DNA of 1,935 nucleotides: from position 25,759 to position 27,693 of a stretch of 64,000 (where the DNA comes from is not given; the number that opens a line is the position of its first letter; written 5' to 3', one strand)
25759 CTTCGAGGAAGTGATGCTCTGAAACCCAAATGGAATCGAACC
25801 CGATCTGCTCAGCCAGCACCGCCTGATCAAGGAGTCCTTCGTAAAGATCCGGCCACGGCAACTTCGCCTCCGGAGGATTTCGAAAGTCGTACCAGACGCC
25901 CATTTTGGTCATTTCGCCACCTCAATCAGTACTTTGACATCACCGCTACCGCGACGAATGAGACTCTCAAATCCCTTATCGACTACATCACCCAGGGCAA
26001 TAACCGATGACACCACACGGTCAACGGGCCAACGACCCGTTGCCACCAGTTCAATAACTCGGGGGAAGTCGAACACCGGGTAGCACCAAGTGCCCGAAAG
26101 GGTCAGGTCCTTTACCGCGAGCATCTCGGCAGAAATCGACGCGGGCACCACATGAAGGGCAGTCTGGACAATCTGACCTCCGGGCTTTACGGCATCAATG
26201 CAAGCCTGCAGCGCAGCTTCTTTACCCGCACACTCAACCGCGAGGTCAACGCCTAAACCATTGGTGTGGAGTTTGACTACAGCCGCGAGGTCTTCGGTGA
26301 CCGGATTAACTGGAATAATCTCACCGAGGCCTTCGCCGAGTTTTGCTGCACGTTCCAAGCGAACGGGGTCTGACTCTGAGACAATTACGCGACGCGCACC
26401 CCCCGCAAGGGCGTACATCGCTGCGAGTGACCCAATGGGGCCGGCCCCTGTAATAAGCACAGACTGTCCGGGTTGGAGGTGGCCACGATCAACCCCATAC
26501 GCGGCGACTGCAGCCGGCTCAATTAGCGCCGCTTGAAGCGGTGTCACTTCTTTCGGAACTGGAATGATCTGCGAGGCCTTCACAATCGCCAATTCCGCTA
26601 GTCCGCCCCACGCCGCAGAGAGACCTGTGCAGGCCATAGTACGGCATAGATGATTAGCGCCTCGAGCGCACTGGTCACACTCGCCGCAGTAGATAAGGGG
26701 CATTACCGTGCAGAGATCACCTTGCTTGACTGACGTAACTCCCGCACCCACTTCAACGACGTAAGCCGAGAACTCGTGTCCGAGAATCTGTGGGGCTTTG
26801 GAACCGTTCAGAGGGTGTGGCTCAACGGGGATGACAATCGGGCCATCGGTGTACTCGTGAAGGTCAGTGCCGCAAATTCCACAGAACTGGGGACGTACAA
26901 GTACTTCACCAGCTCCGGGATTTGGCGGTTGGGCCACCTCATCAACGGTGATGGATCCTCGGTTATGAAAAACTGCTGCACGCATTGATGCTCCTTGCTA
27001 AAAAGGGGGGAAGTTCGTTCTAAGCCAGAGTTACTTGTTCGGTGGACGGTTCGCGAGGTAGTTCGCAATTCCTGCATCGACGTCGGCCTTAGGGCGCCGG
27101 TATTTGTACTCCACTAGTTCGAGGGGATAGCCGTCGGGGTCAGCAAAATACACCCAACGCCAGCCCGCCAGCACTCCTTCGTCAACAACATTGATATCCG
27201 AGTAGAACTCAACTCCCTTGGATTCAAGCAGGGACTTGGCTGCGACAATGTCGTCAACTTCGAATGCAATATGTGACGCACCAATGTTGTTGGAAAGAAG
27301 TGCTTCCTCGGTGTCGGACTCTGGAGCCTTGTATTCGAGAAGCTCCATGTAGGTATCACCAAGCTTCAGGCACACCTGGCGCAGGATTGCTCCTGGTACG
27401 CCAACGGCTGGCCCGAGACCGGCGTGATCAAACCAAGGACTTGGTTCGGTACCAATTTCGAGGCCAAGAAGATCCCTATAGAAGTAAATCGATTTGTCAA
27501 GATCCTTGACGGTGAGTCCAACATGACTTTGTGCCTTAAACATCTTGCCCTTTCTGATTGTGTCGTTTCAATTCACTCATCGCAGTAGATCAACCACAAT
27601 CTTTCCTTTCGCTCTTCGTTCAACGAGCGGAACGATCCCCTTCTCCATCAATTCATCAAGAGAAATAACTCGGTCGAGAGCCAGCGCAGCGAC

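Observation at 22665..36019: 12-kb redox-rich operon of unknown substrate (cupin-ABC-3xMDR-VOC-LLM-SDR-M24) under an XRE-cupin regulator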

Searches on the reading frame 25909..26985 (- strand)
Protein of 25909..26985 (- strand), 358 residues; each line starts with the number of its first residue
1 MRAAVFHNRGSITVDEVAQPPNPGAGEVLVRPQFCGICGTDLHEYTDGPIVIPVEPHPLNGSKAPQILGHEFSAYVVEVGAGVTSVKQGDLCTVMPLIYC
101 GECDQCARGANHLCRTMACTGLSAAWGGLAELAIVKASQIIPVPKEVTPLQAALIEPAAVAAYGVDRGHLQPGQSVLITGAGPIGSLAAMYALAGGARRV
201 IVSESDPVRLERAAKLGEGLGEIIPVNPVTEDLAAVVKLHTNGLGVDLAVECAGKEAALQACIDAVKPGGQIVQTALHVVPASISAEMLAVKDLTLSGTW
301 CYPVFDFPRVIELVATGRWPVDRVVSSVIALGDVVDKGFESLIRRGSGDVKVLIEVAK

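Call 4: search_protein_families(library=pfam, proteins=[window:25909-26985:-])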
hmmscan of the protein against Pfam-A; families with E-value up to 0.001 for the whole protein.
window:25909-26985:- (358 aa): 4 families
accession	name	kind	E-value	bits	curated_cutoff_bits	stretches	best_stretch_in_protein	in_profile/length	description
PF08240.17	ADH_N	-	4.9e-25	88.2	23.5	1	24-145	1-104/104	Alcohol dehydrogenase GroES-like domain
PF00107.32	ADH_zinc_N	-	5.2e-22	78.6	31.8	1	183-315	1-128/129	Zinc-binding dehydrogenase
PF16912.11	Glu_dehyd_C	-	4.6e-06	26.7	34.9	1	169-274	28-128/211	Glucose dehydrogenase C-terminus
PF13602.12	ADH_zinc_N_2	-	0.0002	22.8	27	1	232-289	13-67/134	Zinc-binding dehydrogenase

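Call 5: search_protein_families(library=ncbifam, proteins=[window:25909-26985:-])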
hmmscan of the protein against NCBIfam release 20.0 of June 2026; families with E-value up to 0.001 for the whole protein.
window:25909-26985:- (358 aa): 23 families
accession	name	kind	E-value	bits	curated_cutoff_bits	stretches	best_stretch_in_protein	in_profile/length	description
NF041097.1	keto_inos_dh_IolM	equivalog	5.9e-58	196.4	450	1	7-336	35-372/389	scyllo-inosose 3-dehydrogenase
TIGR00692.1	tdh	equivalog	3.8e-52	177.4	458.35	1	16-350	15-336/340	L-threonine 3-dehydrogenase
NF003808.0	PRK05396.1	equivalog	5e-51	173.6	380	1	13-350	14-336/341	L-threonine 3-dehydrogenase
NF007489.0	PRK10083.1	equivalog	3.1e-42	144.7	376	1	1-355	1-336/339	Zn-dependent oxidoreductase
NF006940.0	PRK09422.1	equivalog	5.4e-39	134.1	344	1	1-292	1-276/338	alcohol dehydrogenase AdhP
TIGR03451.1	mycoS_dep_FDH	equivalog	8.2e-37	126.8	512.9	1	14-342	16-346/358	S-(hydroxymethyl)mycothiol dehydrogenase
NF007375.0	PRK09880.1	equivalog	3.7e-35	121.3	469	1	26-302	28-292/344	L-idonate 5-dehydrogenase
NF007642.0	PRK10309.1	equivalog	5.2e-32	111.4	550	1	1-301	1-288/347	galactitol-1-phosphate 5-dehydrogenase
TIGR03989.1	Rxyl_3153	subfamily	2.7e-30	105.9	440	1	2-342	3-358/370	NDMA-dependent alcohol dehydrogenase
NF010344.0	PRK13771.1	subfamily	6.2e-30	104.3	349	1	1-354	1-331/334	putative alcohol dehydrogenase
TIGR03366.1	HpnZ_proposed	hypoth_equivalog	2.3e-28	99.3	328.1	1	22-334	2-315/315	putative phosphonate catabolism associated alcohol dehydrogenase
NF041172.1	AcrlCoa_red_Thmprot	equivalog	5.1e-25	88.1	500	1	1-354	1-332/334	acryloyl-CoA reductase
TIGR03201.1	dearomat_had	equivalog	1.3e-23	83.7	338.65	1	17-326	15-322/349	6-hydroxycyclohex-1-ene-1-carbonyl-CoA dehydrogenase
TIGR02824.1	quinone_pig3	subfamily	1.4e-21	76.9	296.8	1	126-299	91-262/325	putative NAD(P)H quinone oxidoreductase, PIG3 family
TIGR02822.1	adh_fam_2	subfamily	3.2e-19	69.2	283.5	1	18-219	20-211/329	zinc-binding alcohol dehydrogenase family protein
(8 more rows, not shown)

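Call 24: search_solved_structures(query=window:25909-26985:-, max_evalue=1e-35)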
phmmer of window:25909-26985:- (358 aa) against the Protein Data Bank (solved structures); distinct sequences matched with E-value up to 1e-35: 9.
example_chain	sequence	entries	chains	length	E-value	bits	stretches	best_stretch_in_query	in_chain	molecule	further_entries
6ie0_A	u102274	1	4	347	1.3e-58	202.1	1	1-354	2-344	(R,R)-butanediol dehydrogenase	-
2dfv_A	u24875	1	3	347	6.6e-46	160.3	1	19-347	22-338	Probable L-threonine 3-dehydrogenase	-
2d8a_A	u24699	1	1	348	6.7e-46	160.3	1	19-347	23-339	Probable L-threonine 3-dehydrogenase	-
3gfb_A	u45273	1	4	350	1.2e-41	146.4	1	19-346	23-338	L-threonine 3-dehydrogenase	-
4cpd_A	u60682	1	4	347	1.1e-39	139.8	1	1-353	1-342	ALCOHOL DEHYDROGENASE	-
4ej6_A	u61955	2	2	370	6.8e-39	137.3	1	2-354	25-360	Putative zinc-binding dehydrogenase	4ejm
1e3j_A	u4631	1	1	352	1e-38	136.7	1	4-355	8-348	NADP(H)-DEPENDENT KETOSE REDUCTASE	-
2dq4_A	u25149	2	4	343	3.1e-38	135.1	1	19-273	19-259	L-threonine 3-dehydrogenase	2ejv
5vm2_A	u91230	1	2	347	6.1e-36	127.6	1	18-355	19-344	Alcohol dehydrogenase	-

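Call 25: find_related_loci(query=window:25909-26985:-, collection=genome_contigs, flank=10000)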
Query window:25909-26985:- (358 aa) in genome_contigs; peptide patterns used: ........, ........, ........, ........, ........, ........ (x = any residue, [..] = any of these).
219 stretches matched a pattern; 29 encode a relative of the query (tblastn E <= 1e-3); 29 distinct loci.
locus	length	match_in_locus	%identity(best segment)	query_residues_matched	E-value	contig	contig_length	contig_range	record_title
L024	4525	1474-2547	86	1-358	0e+0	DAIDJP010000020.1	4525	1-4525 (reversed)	MAG TPA_asm: Acidimicrobiaceae bacterium isolate clean6 k141_421340, whole genome shotgun sequence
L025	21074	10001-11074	82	1-358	0e+0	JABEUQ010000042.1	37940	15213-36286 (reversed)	MAG: Acidimicrobiaceae bacterium isolate MAG 8 k99_351754, whole genome shotgun sequence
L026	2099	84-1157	79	1-358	0e+0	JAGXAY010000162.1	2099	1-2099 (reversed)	MAG: Acidobacteria bacterium isolate REEB88 contig-150_81255, whole genome shotgun sequence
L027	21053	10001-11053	56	1-356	3e-126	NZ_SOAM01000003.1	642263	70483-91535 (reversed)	Amnibacterium kyonggiense strain DSM 24782 Ga0181010_13, whole genome shotgun sequence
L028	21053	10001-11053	56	1-356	1e-125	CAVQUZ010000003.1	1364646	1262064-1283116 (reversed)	MAG: uncultured Actinomycetota bacterium isolate MFD09671.bin.1.189 genome assembly, contig: contig_74524, whole genome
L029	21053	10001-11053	56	1-356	2e-125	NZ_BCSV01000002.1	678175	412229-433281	Curtobacterium ammoniigenes NBRC 101786, whole genome shotgun sequence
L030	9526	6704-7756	55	1-356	1e-124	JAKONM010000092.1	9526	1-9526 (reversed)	MAG: Microbacteriaceae bacterium isolate M67 k127_8849849_M_bin.67, whole genome shotgun sequence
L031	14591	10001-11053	56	1-356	8e-125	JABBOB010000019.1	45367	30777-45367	MAG: Acidobacteria bacterium isolate G2_29 NODE_331_length_45367_cov_8.72484, whole genome shotgun sequence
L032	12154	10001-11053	55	1-356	3e-124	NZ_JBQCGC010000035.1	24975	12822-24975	MAG: Amnibacterium sp. isolate bin237 k141_2237560, whole genome shotgun sequence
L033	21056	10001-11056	54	1-356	3e-119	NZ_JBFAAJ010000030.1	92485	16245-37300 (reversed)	Amycolatopsis sp. NPDC023774 NPDC023774_122_D2.ctg-0030, whole genome shotgun sequence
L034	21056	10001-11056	54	1-356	5e-118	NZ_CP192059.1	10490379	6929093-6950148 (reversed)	Amycolatopsis sp. CA-161197 chromosome, complete genome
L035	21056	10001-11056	54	1-356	3e-117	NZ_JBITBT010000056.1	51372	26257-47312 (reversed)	Amycolatopsis sp. NPDC051903 NPDC051903_35_F4.ctg-0056, whole genome shotgun sequence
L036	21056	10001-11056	53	1-356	5e-117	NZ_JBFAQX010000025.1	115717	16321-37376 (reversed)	Amycolatopsis sp. NPDC049253 NPDC049253_31_F1.ctg-0025, whole genome shotgun sequence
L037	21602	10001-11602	53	1-341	1e-106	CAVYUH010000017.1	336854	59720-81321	MAG: uncultured Actinomycetota bacterium isolate MFD09671.bin.2.78 genome assembly, contig: contig_72139, whole genome s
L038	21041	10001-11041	34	1-357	3e-51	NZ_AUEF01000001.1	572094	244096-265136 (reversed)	Jeotgalicoccus psychrophilus DSM 19085 H625DRAFT_scaffold00001.1_C, whole genome shotgun sequence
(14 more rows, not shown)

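Call 29: search_protein_families(library=pfam, proteins=[L027:464-1441:+, L027:1536-2663:+, L027:12101-12997:-, L027:12193-13353:+, L027:14933-16276:+, L027:16066-17394:-, L034:8578-9759:+, L034:8506-9708:-, L034:15938-17017:+, L034:15842-17077:-], max_evalue=0.00001)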
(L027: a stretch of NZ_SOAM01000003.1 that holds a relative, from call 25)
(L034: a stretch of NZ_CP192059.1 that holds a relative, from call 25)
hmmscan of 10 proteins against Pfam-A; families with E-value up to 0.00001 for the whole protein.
L027:464-1441:+ (325 aa): 0 families

L027:1536-2663:+ (375 aa): 0 families

L027:12101-12997:- (298 aa): 0 families

L027:12193-13353:+ (386 aa): 0 families

L027:14933-16276:+ (447 aa): 0 families

L027:16066-17394:- (442 aa): 2 families
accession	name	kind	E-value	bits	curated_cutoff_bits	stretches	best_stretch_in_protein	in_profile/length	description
PF07729.17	FCD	-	7.5e-21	75.3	24.3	1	296-418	1-124/125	FCD domain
PF00392.27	GntR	-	2.4e-13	49.9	27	1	227-284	4-62/64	Bacterial regulatory proteins, gntR family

L034:8578-9759:+ (393 aa): 0 families

L034:8506-9708:- (400 aa): 0 families

L034:15938-17017:+ (359 aa): 3 families
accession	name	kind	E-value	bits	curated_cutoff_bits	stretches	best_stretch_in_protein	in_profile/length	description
PF22917.2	PRISE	-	9.9e-20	71.4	27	1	56-354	73-394/394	PRISE-like Rossmann-fold domain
PF01370.27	Epimerase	-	3e-13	50.2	20.9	1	5-241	1-239/240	NAD dependent epimerase/dehydratase family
PF13460.12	NAD_binding_10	-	3.7e-07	30.6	27.2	1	9-115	1-102/184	NAD(P)H-binding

L034:15842-17077:- (411 aa): 0 families

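Call 33: search_protein_families(library=pfam, proteins=[L029:12274-13344:-, L029:14779-16242:-, L029:16302-16874:-, L029:16944-19151:+, L027:455-1402:-, L027:1530-2585:-, L034:4280-5725:+, L034:5732-7324:+, L034:3304-4236:+, L034:8506-9708:-], max_evalue=0.001)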
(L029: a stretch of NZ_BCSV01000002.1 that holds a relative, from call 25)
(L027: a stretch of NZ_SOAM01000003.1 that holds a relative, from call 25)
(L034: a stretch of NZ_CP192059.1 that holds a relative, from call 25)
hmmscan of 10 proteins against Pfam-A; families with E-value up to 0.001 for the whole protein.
L029:12274-13344:- (356 aa): 4 families
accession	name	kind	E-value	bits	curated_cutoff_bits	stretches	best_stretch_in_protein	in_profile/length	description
PF22917.2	PRISE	-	6e-19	68.8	27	1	82-356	96-394/394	PRISE-like Rossmann-fold domain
PF01370.27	Epimerase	-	2.8e-11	43.7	20.9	1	9-242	1-238/240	NAD dependent epimerase/dehydratase family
PF04321.23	RmlD_sub_bind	-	1.9e-06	27.6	27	1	8-100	2-88/287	RmlD substrate binding domain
PF16363.11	GDP_Man_Dehyd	-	0.00035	20.6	27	0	10-102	1-114/332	GDP-mannose 4,6 dehydratase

L029:14779-16242:- (487 aa): 1 family
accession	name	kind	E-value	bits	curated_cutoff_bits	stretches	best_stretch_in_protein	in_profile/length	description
PF00171.27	Aldedh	-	3.5e-154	514.2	23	1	25-481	1-459/461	Aldehyde dehydrogenase family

L029:16302-16874:- (190 aa): 4 families
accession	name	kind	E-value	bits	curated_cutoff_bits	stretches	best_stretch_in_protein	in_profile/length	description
PF13669.12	Glyoxalase_4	-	1.7e-15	57.7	27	1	25-146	1-103/109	Glyoxalase/Bleomycin resistance protein/Dioxygenase superfamily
PF00903.31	Glyoxalase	-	4.6e-10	40.4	20.6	1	25-165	3-121/121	Glyoxalase/Bleomycin resistance protein/Dioxygenase superfamily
PF13468.12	Glyoxalase_3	-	7.4e-08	33.1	25.1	1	25-189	2-143/176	Glyoxalase-like domain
PF18029.7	Glyoxalase_6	-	2.8e-05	25.2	23.6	1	29-166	4-106/106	Glyoxalase-like domain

L029:16944-19151:+ (735 aa): 3 families
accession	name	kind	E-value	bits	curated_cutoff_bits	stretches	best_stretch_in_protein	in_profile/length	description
PF00676.26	E1_dh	-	3.6e-53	180.9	22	1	38-340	3-283/300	Dehydrogenase E1 component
PF02779.29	Transket_pyr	-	1.8e-28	99.8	27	1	413-583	7-172/174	Transketolase, pyrimidine binding domain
PF02780.25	Transketolase_C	-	4.2e-20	72.3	25.9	1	600-718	1-121/124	Transketolase, C-terminal domain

L027:455-1402:- (315 aa): 1 family
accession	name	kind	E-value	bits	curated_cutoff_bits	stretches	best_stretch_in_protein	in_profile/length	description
PF13367.11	PrsW-protease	-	2e-24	86.7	23.5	1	83-246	3-179/196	PrsW family intramembrane metalloprotease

L027:1530-2585:- (351 aa): 4 families
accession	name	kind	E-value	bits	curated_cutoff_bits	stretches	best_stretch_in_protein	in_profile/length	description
PF01070.24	FMN_dh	-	8.3e-101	337.9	24.9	1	23-343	4-342/350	FMN-dependent dehydrogenase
PF01645.23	Glu_synthase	-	5.5e-06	26.2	20.4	1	240-310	242-311/369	Conserved region in glutamate synthase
PF00977.27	His_biosynth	-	5.9e-05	23.1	23.6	0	274-308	71-107/228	Histidine biosynthesis protein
PF00478.31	IMPDH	-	0.0007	19.1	25.6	0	273-304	206-237/345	IMP dehydrogenase / GMP reductase domain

L034:4280-5725:+ (481 aa): 1 family
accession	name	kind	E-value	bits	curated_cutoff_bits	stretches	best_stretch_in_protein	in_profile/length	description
PF01571.26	GCV_T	-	7.7e-41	140.5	25.6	1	52-279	10-240/255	Aminomethyltransferase folate-binding domain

L034:5732-7324:+ (530 aa): 2 families
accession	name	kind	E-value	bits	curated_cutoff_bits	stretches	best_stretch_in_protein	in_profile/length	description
PF00501.34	AMP-binding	-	4e-66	223.8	29.9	1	14-387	5-384/384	AMP-binding enzyme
PF13193.12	AMP-binding_C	-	1.6e-19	71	24.5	1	439-513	2-76/76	AMP-binding enzyme C-terminal domain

L034:3304-4236:+ (310 aa): 3 families
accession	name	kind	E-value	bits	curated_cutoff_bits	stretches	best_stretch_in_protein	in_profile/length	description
PF20803.2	PaaX_M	-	5.1e-20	71.8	24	1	111-179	3-72/83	PaaX protein central Cas2-like domain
PF08223.16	PaaX_C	-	4.2e-19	69.1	22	1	193-276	1-87/91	PaaX-like protein C-terminal domain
PF07848.18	PaaX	-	1.8e-16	60.5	24.8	1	24-90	3-69/70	PaaX-like protein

L034:8506-9708:- (400 aa): 1 family
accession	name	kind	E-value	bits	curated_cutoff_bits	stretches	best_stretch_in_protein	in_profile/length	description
PF01261.30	AP_endonuc_2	-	2.7e-05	24.4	31.1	0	64-197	27-144/249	Xylose isomerase-like TIM barrel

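Call 85: search_protein_families(library=ncbifam, proteins=[L029:14779-16242:-, L029:16944-19151:+, L029:12274-13344:-, L027:1530-2585:-, L034:8506-9708:-, L029:16302-16874:-], max_evalue=1e-15)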
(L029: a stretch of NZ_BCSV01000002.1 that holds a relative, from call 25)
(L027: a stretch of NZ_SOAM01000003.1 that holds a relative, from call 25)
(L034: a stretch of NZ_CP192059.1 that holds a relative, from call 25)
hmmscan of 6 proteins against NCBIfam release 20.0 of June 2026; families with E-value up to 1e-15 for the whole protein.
L029:14779-16242:- (487 aa): 39 families (the best 25 are shown)
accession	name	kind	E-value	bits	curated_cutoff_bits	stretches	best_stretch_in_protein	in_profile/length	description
TIGR01780.1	SSADH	subfamily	5.3e-150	500.2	646.35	1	36-480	1-447/448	succinate-semialdehyde dehydrogenase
NF008415.0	PRK11241.1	equivalog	4.2e-138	461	828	1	18-487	12-482/482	NADP-dependent succinate-semialdehyde dehydrogenase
NF010000.0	PRK13473.1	subfamily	7.6e-116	387.5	615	1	18-483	4-470/475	aminobutyraldehyde dehydrogenase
TIGR01804.1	BADH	equivalog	1.1e-115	386.8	668.6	1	20-478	1-464/467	betaine-aldehyde dehydrogenase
NF006916.0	PRK09407.1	equivalog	6.2e-112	374.9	521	1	27-485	29-492/526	succinic semialdehyde dehydrogenase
NF009725.0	PRK13252.1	equivalog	1.6e-110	369.9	593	1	18-484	8-478/488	betaine-aldehyde dehydrogenase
TIGR02299.1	HpaE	equivalog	1.1e-109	367.2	638.35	1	19-486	3-477/488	5-carboxymethyl-2-hydroxymuconate semialdehyde dehydrogenase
NF052305.1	DioxValDhHalo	equivalog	8.6e-108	361.3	750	1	19-464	7-458/483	2,5-dioxovalerate dehydrogenase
NF045735.1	PaDhStyDPseudo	equivalog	9.9e-107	357.6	850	1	18-483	4-479/483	phenylacetaldehyde dehydrogenase StyD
NF006915.0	PRK09406.1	equivalog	2.3e-103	346.6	730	1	35-480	4-451/457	NADP-dependent succinic semialdehyde dehydrogenase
NF042993.1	AlphKGSA_gudD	equivalog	1.4e-102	343.9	770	1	20-468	7-462/481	alpha-ketoglutaric semialdehyde dehydrogenase GucD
NF007497.0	PRK10090.1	equivalog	4.2e-102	342.4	500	1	18-483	8-475/480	aldehyde dehydrogenase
NF040792.1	glyc_ald_dh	equivalog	8.2e-99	331.7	760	1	18-482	2-470/488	D-glyceraldehyde dehydrogenase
NF045736.1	PaDhStyDRhodo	equivalog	2e-97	326.7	800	1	17-482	3-474/479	phenylacetaldehyde dehydrogenase StyD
TIGR03216.1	OH_muco_semi_DH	equivalog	2.5e-96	323.2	693.25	1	20-477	4-470/481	2-hydroxymuconic semialdehyde dehydrogenase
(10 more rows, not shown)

L029:16944-19151:+ (735 aa): 5 families
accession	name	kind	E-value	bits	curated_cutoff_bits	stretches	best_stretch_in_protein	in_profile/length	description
TIGR03182.1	PDH_E1_alph_y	equivalog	7.7e-68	228.7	393.85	1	121-342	74-292/315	pyruvate dehydrogenase (acetyl-transferring) E1 component subunit alpha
NF006667.0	PRK09212.1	subfamily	4.6e-66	223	321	1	413-729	8-323/327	pyruvate dehydrogenase complex E1 component subunit beta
NF008854.0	PRK11892.1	equivalog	4.7e-65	220.1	454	1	413-729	146-462/464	pyruvate dehydrogenase complex E1 component subunit beta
TIGR03181.1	PDH_E1_alph_x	equivalog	1.3e-53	182.1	411.35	1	26-346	21-309/341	pyruvate dehydrogenase (acetyl-transferring) E1 component subunit alpha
NF004559.0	PRK05899.2-5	equivalog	6.4e-19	67.6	488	0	421-684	330-580/627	transketolase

L029:12274-13344:- (356 aa): 0 families

L027:1530-2585:- (351 aa): 4 families
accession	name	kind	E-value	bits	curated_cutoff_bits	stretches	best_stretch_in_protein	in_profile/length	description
NF008398.0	PRK11197.1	subfamily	9.8e-62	208.9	376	2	220-342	246-368/381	L-lactate dehydrogenase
TIGR02708.1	L_lactate_ox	equivalog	1.5e-60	205.2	645.5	1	30-341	33-350/367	L-lactate oxidase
NF033901.1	L_lactate_LldD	exception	9.5e-54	182.8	550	2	218-342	244-368/377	FMN-dependent L-lactate dehydrogenase LldD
TIGR03966.1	actino_HemFlav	equivalog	9.8e-54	182.5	470.85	2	217-333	245-361/385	pre-mycofactocin synthase MftD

L034:8506-9708:- (400 aa): 1 family
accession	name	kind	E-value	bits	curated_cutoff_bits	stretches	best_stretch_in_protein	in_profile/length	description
NF035939.1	TIM_EboE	equivalog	1.7e-117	392.4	250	1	10-395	1-379/379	metabolite traffic protein EboE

L029:16302-16874:- (190 aa): 0 families

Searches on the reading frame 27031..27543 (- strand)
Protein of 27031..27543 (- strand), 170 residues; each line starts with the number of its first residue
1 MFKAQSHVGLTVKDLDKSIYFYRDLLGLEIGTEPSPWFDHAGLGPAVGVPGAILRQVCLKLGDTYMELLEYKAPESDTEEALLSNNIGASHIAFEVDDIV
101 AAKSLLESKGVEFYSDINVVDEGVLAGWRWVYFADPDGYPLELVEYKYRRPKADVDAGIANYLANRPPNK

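Call 4: search_protein_families(library=pfam, proteins=[window:27031-27543:-])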
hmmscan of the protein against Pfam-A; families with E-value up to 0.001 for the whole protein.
window:27031-27543:- (170 aa): 5 families
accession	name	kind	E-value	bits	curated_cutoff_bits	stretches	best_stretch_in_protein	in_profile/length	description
PF00903.31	Glyoxalase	-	2e-14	54.4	20.6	1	6-143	3-121/121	Glyoxalase/Bleomycin resistance protein/Dioxygenase superfamily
PF13468.12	Glyoxalase_3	-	2.5e-10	41.1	25.1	1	7-151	3-142/176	Glyoxalase-like domain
PF13669.12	Glyoxalase_4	-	7.3e-09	36.3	27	1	7-119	2-100/109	Glyoxalase/Bleomycin resistance protein/Dioxygenase superfamily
PF22677.2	Ble-like_N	-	9.1e-05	22.6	24.5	1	7-30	4-27/41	Bleomycin resistance protein-like N-terminal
PF12681.13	Glyoxalase_2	-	0.00017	22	30.1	0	80-145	56-115/118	Glyoxalase-like domain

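Call 5: search_protein_families(library=ncbifam, proteins=[window:27031-27543:-])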
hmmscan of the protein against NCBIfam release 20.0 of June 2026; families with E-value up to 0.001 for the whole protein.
window:27031-27543:- (170 aa): 23 families
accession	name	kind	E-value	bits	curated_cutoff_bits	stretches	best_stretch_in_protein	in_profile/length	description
NF050075.1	SMU1112c_YaeR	equivalog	1.4e-12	48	140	1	59-145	45-125/125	SMU1112c/YaeR family gloxylase I-like metalloprotein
TIGR03081.1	metmalonyl_epim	equivalog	1.5e-12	48.2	114.95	1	6-116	3-101/129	methylmalonyl-CoA epimerase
TIGR00068.2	glyox_I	equivalog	2.8e-11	43.5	120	1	87-147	86-141/143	lactoylglutathione lyase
NF008551.0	PRK11478.1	equivalog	3.3e-09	37.3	148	1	66-145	56-128/129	VOC family protein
NF000496.2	Fos_GSH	equivalog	8.2e-08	32.4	180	1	1-31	1-31/136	fosfomycin resistance glutathione transferase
NF050074.1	glyox_I_GloA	exception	2.1e-07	31.1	165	0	88-144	68-120/121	lactoylglutathione lyase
TIGR02295.1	HpaD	equivalog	1.2e-06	27.9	321.4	1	5-30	5-30/298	3,4-dihydroxyphenylacetate 2,3-dioxygenase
NF000221.4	FosA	exception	3e-06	27.2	250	0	1-31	1-31/137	FosA family fosfomycin resistance glutathione transferase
NF033933.0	fosA8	exception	6.4e-06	26.5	300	1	1-143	1-114/138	FosA8 family fosfomycin resistance glutathione transferase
NF003152.0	PRK04101.1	equivalog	2e-05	24.9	171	0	2-30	2-30/139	metallothiol transferase FosB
NF032892.0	fosA7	exception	3.3e-05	24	305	0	1-33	1-33/140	FosA7 family fosfomycin resistance glutathione transferase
NF000495.1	FosK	exception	3.6e-05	23.6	280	0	4-30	4-30/132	fosfomycin resistance glutathione transferase FosK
NF007629.0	PRK10291.1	equivalog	5.3e-05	23.1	246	0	90-147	73-127/135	lactoylglutathione lyase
NF051469.1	fosA13_fam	exception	5.8e-05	23.1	290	0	2-30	2-30/136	FosA13 family fosfomycin resistance glutathione transferase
NF000085.1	Fos_BSH_Saur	exception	6.9e-05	23.2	260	0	1-33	1-33/139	FosB1/FosB3 family fosfomycin resistance bacillithiol transferase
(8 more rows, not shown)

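Call 89: search_solved_structures(query=window:27031-27543:-, max_evalue=0.00001)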
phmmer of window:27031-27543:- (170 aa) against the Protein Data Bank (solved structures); distinct sequences matched with E-value up to 0.00001: 8.
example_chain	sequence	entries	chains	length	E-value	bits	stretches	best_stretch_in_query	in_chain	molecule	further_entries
3l7t_A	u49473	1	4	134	2.7e-08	36.8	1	2-144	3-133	Putative uncharacterized protein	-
3rmu_A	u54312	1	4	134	9.5e-07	31.8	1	5-116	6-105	Methylmalonyl-CoA epimerase, mitochondrial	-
6qh4_C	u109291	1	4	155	2.9e-06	30.2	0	5-111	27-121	Methylmalonyl-CoA epimerase, mitochondrial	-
3ghj_A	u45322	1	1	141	4.9e-06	29.5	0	89-143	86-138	Putative integron gene cassette protein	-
4nb1_A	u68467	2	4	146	6.6e-06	29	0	1-48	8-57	Metallothiol transferase FosB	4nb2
6xbs_A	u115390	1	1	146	7.7e-06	28.8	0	6-115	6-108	Methylmalonyl-CoA epimerase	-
6xbv_A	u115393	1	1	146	8.3e-06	28.7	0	6-115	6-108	Methylmalonyl-CoA epimerase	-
6wf6_A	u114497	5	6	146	8.9e-06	28.6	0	6-115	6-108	Methylmalonyl-CoA epimerase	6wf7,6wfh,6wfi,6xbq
